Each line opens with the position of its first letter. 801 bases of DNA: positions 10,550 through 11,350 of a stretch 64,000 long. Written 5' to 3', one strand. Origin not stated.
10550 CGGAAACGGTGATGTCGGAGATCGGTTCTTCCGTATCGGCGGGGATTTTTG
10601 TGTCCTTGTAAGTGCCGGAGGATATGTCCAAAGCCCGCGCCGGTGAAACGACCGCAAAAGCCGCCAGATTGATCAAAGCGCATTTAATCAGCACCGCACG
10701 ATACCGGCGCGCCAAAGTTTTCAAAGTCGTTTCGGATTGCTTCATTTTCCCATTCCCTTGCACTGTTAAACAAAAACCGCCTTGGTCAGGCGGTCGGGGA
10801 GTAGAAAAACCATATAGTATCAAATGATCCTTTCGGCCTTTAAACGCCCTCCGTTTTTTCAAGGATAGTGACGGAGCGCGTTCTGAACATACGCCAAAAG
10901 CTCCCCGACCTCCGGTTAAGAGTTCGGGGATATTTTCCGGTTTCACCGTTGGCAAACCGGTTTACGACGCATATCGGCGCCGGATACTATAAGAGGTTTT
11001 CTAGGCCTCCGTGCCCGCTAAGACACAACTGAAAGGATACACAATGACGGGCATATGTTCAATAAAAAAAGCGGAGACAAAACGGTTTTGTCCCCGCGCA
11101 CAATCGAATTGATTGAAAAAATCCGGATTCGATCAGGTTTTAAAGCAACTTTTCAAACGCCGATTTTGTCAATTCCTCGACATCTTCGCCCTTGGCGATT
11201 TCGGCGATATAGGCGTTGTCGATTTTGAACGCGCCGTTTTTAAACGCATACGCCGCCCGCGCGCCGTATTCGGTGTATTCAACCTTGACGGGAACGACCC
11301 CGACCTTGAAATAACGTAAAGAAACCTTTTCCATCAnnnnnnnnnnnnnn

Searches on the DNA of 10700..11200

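Call 7: search_rna_families(source=window, start=10700, end=11200, threshold=evalue, max_evalue=10, show_alignments=3)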
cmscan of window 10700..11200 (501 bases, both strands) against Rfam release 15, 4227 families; matches with E-value up to 10: 3.
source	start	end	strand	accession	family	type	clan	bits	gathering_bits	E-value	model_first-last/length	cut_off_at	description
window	11059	11157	-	RF00558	L20_leader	Cis-reg; leader;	-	17.9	58.7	0.58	1-127/127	no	Ribosomal protein L20 leader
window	10943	10996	+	RF02946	cow-rumen-1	Gene; sRNA;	-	16.2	53.4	0.58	1-61/61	no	cow-rumen-1 RNA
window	11072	11135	+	RF00116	C0465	Gene; sRNA;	-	14.2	40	9.5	1-78/78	no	C0465 RNA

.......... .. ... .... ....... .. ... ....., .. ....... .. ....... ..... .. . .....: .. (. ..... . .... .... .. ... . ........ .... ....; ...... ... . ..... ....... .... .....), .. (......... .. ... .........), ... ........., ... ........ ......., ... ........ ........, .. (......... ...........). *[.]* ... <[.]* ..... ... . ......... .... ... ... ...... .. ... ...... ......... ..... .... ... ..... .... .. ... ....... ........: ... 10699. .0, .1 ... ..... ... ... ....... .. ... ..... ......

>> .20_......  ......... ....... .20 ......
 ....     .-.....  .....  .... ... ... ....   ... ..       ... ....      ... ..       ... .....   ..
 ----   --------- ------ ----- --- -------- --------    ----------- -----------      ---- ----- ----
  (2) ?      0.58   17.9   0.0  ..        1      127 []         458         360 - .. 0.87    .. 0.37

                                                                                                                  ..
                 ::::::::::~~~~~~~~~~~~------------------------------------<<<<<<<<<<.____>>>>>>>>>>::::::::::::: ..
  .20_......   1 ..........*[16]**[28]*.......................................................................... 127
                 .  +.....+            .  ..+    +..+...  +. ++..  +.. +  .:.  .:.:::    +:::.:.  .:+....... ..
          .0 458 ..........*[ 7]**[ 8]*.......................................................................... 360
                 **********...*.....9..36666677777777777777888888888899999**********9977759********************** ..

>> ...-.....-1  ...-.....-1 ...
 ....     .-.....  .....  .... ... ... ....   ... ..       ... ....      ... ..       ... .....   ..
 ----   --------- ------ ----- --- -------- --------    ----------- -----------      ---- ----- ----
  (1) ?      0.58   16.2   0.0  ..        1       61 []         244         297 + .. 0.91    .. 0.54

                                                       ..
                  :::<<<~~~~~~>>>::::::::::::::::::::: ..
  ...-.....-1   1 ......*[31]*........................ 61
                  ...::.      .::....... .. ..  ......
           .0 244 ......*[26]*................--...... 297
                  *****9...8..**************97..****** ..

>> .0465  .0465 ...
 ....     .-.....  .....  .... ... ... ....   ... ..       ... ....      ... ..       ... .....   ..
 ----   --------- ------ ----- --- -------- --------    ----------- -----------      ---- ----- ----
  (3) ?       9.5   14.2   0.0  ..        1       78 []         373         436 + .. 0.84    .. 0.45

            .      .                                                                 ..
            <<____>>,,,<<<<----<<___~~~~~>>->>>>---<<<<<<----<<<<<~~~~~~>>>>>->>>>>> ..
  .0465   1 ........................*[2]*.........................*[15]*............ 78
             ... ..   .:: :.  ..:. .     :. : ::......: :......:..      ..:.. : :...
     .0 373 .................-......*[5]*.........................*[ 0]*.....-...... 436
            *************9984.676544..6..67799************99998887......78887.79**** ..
